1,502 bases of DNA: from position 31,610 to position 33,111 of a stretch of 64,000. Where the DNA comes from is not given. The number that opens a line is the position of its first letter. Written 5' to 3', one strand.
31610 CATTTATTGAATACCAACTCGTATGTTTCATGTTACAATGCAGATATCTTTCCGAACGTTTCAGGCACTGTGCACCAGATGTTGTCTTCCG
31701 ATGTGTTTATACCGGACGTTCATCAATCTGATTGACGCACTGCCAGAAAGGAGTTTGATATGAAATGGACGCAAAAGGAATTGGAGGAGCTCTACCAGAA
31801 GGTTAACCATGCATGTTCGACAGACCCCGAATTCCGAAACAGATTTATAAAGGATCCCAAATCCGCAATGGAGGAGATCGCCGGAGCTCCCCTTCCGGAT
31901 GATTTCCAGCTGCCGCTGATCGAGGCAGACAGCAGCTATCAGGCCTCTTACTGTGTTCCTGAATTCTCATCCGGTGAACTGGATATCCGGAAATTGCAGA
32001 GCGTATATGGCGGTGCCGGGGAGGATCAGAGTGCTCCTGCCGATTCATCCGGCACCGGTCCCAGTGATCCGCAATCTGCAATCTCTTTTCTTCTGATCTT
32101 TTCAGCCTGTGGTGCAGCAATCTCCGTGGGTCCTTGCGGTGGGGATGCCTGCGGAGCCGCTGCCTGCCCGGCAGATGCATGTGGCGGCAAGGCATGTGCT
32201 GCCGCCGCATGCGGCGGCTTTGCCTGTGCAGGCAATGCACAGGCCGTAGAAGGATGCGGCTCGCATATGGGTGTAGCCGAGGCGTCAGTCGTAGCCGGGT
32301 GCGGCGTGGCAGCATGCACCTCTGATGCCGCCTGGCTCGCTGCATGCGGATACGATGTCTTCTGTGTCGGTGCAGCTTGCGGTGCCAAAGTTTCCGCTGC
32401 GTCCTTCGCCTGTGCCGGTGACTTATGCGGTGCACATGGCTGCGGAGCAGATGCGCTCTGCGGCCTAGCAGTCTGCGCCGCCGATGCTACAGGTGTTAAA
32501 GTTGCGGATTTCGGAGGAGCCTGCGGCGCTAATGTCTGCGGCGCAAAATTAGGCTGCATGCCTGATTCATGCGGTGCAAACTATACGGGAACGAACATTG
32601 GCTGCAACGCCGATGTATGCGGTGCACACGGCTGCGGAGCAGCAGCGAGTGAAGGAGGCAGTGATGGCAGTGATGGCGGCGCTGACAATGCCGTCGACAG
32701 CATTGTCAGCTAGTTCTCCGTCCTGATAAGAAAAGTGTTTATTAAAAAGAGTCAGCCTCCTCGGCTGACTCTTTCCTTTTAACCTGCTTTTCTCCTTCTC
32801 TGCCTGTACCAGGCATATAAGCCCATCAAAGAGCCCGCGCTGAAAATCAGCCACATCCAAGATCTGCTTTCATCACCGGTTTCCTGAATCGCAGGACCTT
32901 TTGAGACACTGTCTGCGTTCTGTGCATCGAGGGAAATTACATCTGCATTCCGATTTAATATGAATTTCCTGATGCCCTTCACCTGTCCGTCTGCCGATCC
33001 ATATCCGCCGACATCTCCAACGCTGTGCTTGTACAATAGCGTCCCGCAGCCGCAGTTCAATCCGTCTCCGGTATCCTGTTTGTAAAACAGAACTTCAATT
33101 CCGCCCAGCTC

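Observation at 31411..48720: RiPP locus with an unusual gene set: NHLP precursor, two radical SAM enzymes, NHLM-type three-part exporter and a co-transcribed 2712-aa protease-repeat surface protein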

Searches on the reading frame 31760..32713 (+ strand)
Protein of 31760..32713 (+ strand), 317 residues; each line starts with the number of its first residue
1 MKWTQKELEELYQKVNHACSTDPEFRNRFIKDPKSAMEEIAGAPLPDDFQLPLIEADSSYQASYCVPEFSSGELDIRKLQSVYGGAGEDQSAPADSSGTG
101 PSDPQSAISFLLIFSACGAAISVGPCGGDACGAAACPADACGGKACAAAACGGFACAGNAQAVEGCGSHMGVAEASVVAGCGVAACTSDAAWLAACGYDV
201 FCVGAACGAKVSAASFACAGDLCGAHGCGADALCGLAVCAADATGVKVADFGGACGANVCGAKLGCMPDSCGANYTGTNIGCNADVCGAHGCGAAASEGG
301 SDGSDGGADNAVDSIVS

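Call 5: search_protein_families(library=pfam, proteins=[window:31760-32713:+], max_evalue=0.01)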
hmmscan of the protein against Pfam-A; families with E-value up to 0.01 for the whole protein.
window:31760-32713:+ (317 aa): 0 families

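Call 6: search_protein_families(library=ncbifam, proteins=[window:31760-32713:+], max_evalue=0.01)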
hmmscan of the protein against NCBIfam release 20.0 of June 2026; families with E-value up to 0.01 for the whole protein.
window:31760-32713:+ (317 aa): 4 families
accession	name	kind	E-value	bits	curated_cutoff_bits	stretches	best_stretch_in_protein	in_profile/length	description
TIGR03793.1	leader_NHLP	domain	2.9e-08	33.4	50.9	1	9-85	3-77/77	NHLP leader peptide family RiPP precursor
NF038108.1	RiPP_NF038108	subfamily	6.3e-07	29.2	30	1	129-166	12-49/65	Cys-every-fifth RiPP peptide CefA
NF038399.1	NH_RiPP_Os17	domain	0.0024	17.9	40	1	21-40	12-31/63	Os1348 family NHLP clan protein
TIGR04509.1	mod_pep_NH_fam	subfamily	0.0028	17.7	34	1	20-42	15-37/87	NHLP-related RiPP peptide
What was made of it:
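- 31760..32713 (+): Precursor gene, 317 aa, the only copy in the window. CefA model NF038108 scores 29.2 bits against a cut-off of 30 (call 6).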

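Call 53: find_homologous_proteins(query=window:31760-32710:+, max_evalue=0.00001)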
Query window:31760-32710:+ (317 aa): 27 proteins with E <= 0.00001 among 8000 candidates.
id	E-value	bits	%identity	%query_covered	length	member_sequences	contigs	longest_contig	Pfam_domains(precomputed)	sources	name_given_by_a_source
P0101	5.9e-45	172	44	92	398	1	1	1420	-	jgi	-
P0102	3.1e-44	170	39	94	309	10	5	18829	-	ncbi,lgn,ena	-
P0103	8.9e-44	168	40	76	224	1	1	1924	-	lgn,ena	-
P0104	6.8e-43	165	43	86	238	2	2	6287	-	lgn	-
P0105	2.0e-42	164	40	88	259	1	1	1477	-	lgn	-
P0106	2.0e-41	160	52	43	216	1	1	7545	-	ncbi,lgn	-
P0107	2.7e-41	160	44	59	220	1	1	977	-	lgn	-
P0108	5.2e-41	159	40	87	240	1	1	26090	-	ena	-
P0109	7.9e-41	158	42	77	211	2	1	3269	-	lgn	-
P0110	2.0e-40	157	42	97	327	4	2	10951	-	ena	-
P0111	1.9e-39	154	41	71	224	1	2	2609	-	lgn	-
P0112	2.8e-37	147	48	42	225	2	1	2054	-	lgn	-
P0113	3.4e-37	146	41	47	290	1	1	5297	-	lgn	-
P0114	3.1e-36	143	52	42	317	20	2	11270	-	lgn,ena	-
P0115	2.7e-35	140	44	75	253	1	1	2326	-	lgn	-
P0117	3.8e-34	136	42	77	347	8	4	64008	-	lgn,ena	-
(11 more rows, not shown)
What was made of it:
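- Closest known: Proteusins. Different: The hosts appear to be Clostridia: source names include Lachnospiraceae and Candidatus Limivicinus (call 53).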

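Call 55: find_encoding_contigs(protein=P0117, flank=10000, max_places=4)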
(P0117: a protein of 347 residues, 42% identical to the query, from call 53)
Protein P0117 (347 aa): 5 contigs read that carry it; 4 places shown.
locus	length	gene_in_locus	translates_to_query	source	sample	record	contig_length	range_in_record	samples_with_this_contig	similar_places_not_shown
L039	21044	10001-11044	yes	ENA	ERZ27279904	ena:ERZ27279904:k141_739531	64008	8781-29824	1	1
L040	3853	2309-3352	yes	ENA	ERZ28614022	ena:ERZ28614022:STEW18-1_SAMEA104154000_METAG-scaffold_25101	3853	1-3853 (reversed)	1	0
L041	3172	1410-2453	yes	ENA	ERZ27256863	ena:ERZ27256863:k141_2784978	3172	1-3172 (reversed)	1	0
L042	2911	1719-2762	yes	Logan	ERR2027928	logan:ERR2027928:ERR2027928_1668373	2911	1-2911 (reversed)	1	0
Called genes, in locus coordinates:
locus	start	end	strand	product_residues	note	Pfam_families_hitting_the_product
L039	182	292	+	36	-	-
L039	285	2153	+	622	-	PF04055:Radical_SAM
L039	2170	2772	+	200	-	-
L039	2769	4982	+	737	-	PF03412:Peptidase_C39, PF00664:ABC_membrane, PF20703:nSTAND1 (faint), PF00005:ABC_tran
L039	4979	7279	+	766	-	PF00664:ABC_membrane, PF00005:ABC_tran, PF02463:SMC_N (faint)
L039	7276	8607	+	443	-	PF13353:Fer4_12, PF04055:Radical_SAM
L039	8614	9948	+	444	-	-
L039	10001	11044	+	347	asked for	-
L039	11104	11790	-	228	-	PF07385:Lyx_isomer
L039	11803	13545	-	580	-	-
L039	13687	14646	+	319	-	PF00389:2-Hacid_dh, PF02826:2-Hacid_dh_C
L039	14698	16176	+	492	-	PF02446:Glyco_hydro_77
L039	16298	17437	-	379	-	-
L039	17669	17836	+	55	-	-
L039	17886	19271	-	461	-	PF03023:MurJ, PF01554:MatE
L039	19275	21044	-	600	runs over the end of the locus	PF00702:Hydrolase (faint)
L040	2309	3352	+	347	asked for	-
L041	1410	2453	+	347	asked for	-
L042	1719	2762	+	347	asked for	-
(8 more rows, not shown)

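Call 61: search_protein_families(library=ncbifam, proteins=[L039:285-2153:+, L039:7276-8607:+, L039:8614-9948:+, L039:10001-11044:+], max_evalue=0.00001)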
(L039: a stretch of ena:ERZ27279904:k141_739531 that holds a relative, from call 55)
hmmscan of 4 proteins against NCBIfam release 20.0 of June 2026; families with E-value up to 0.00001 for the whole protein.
L039:285-2153:+ (622 aa): 5 families
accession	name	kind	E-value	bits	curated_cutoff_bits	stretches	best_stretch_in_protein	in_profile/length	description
TIGR03975.1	rSAM_ocin_1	subfamily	2.5e-146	488.7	281.85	1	6-615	1-606/606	RiPP maturation radical SAM C-methyltransferase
TIGR02026.1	BchE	equivalog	7.5e-09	35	481.35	1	118-326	52-248/497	magnesium-protoporphyrin IX monomethyl ester anaerobic oxidative cyclase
TIGR04072.2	rSAM_ladder_B12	equivalog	1.1e-08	34.2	360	1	268-434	180-346/443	lipid biosynthesis B12-binding/radical SAM protein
NF050148.1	rSAM_ApyD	equivalog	6.2e-07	28.2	750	1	105-329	49-257/645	RiPP biosynthesis radical SAM protein ApyD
TIGR04367.1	HpnR_B12_rSAM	equivalog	3.1e-06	26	650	1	120-416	51-332/490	hopanoid C-3 methylase HpnR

L039:7276-8607:+ (443 aa): 65 families (the best 25 are shown)
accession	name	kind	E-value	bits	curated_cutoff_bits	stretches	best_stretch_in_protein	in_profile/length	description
NF038107.1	rSAM_NF038107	equivalog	7.6e-61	206.2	600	1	1-438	1-441/444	Cys-every-fifth radical SAM/SPASM peptide maturase CefB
TIGR04463.1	rSAM_vs_C_rich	equivalog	2.6e-57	194.5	525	1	13-420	8-420/438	TIGR04463 family radical SAM/SPASM RiPP maturase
TIGR04334.1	rSAM_Clo7bot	equivalog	3e-57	194.2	600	1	2-433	1-438/440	radical SAM/SPASM domain Clo7bot peptide maturase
NF052473.1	rSAM_FlmE_OhkG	exception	2.2e-45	155.3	500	2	1-258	1-273/481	FlmE/OhkG family radical SAM/SPASM peptide maturase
TIGR04280.1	geopep_mat_rSAM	hypoth_equivalog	4.2e-43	147.9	400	2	1-232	1-231/428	geopeptide radical SAM maturase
NF047865.1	rSAM_PapB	equivalog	1.3e-33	116.6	340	2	94-250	4-165/330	PapB family radical SAM/SPASM ranthipeptide maturase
TIGR04068.1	rSAM_ocin_clost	equivalog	9.4e-25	87.4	500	1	15-258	9-259/462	Cys-rich peptide radical SAM maturase CcpM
TIGR03942.1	sulfatase_rSAM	equivalog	4.8e-23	81.8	349.45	1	98-262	6-177/363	anaerobic sulfatase maturase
TIGR03974.1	rSAM_six_Cys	equivalog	3.7e-22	78.8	425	2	95-235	99-248/451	thioether cross-link-forming SCIFF peptide maturase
TIGR04083.1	rSAM_pep_methan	hypoth_equivalog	1e-21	77.2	300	2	101-212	8-121/376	TIGR04083 family peptide-modifying radical SAM enzyme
TIGR04064.1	rSAM_nif11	equivalog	2.1e-21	76.2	518.7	1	94-233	79-226/459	nif11-like peptide radical SAM maturase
TIGR03906.1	quino_hemo_SAM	equivalog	1.2e-20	73.7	453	1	94-262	95-271/467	quinohemoprotein amine dehydrogenase maturation protein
NF041298.1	rSAM_mat_DynA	equivalog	8.2e-20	71.1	450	1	102-263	10-176/356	dynobactin maturation radical SAM/SPASM protein DynA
TIGR03978.1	rSAM_paired_1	equivalog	4.9e-18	65.1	370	1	54-231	43-227/466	His-Xaa-Ser system radical SAM maturase HxsB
NF040492.1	not_ScfB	exception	8.9e-18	64.4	855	1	97-262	99-274/450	ScfB-related radical SAM/SPASM orphan maturase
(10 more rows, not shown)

L039:8614-9948:+ (444 aa): 1 family
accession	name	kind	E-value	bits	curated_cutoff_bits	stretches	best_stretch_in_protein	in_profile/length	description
TIGR04517.1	rSAM_PoyD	subfamily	6.6e-99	331.8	325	1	7-441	2-445/446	radical SAM family RiPP maturation amino acid epimerase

L039:10001-11044:+ (347 aa): 2 families
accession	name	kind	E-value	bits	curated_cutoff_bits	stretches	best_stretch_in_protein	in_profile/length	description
NF038108.1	RiPP_NF038108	subfamily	6.8e-11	41.9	30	0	113-152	11-45/65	Cys-every-fifth RiPP peptide CefA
TIGR03793.1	leader_NHLP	domain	7.6e-07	28.9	50.9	1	9-85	3-77/77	NHLP leader peptide family RiPP precursor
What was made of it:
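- On Proteusin (NHLP precursor plus PoyD-type epimerase): The orthologue in sister locus L039 scores 331.8 bits, above the cut-off (call 61).
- On Cys-every-fifth system CefA/CefB (NCBIfam): Sister precursor P0117 scores 41.9 bits (call 61).
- Closest known: Proteusins. Same: Sister loci also carry a PoyB/C-like B12 C-methyltransferase, TIGR03975 (call 61).
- Closest known: NCBIfam 'Cys-every-fifth' RiPP system CefA/CefB. Same: A sister precursor, P0117, passes the CefA cut-off (41.9 bits against 30, call 61).
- One sister epimerase also scores above the PoyD cut-off (call 61).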

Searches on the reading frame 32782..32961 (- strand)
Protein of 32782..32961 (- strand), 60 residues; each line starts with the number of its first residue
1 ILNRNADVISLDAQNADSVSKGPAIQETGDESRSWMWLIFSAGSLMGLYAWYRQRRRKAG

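Call 90: search_protein_families(library=ncbifam, proteins=[window:32782-32961:-], max_evalue=10)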
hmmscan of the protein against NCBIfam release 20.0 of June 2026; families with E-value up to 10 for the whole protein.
seq(60 aa): 2 families
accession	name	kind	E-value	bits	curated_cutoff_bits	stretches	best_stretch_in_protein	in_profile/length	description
TIGR01167.1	LPXTG_anchor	domain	0.037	14.7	15.9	1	28-58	5-33/34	LPXTG cell wall anchor domain-containing protein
NF033073.1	LPXTG_double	subfamily_domain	0.038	14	48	1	27-57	35-65/66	doubled motif LPXTG anchor domain-containing protein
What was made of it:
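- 32782..33015 (-): C-terminal anchor: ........, a hydrophobic helix and RQRRRK. LPXTG_anchor TIGR01167 scores 14.7 bits against a cut-off of 15.9 (call 90).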
